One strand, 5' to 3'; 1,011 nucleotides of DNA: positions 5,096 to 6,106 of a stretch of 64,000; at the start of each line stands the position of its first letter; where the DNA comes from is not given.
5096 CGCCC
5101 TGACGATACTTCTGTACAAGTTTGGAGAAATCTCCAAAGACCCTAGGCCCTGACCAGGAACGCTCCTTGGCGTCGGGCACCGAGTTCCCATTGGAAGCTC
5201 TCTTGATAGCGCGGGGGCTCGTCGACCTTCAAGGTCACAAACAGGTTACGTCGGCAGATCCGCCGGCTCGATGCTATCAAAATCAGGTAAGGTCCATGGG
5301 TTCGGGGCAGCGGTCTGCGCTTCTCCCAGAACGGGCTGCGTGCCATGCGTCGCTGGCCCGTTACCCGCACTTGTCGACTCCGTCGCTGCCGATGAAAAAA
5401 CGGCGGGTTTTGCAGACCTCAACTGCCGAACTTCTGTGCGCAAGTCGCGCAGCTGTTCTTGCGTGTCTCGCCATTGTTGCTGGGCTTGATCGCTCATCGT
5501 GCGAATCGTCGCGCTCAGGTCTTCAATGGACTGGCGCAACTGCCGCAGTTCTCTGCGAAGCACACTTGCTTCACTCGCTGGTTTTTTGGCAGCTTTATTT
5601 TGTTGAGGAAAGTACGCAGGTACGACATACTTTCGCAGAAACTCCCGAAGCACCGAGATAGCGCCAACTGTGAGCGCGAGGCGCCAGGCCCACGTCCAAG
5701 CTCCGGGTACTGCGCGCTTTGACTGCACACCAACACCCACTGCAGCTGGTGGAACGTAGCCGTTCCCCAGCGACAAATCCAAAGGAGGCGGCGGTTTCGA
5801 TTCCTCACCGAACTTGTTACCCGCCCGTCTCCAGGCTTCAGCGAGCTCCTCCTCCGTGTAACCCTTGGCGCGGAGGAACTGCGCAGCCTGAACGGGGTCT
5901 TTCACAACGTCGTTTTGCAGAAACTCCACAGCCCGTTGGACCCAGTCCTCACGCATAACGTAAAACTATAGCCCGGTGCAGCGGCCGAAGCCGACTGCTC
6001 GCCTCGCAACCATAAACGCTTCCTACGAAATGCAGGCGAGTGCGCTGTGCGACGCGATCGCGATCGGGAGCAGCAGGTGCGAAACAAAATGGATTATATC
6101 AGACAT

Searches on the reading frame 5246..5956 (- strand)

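Call 29: search_protein_families(library=pfam, proteins=[window:5246-5956:-], max_evalue=0.001)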
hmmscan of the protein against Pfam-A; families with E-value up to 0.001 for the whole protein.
window:5246-5956:- (236 aa): 1 family
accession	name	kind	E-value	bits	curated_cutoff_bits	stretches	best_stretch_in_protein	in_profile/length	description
PF04695.18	Pex14_N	-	7.3e-06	26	23.2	1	2-41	2-43/46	Pex14 N-terminal domain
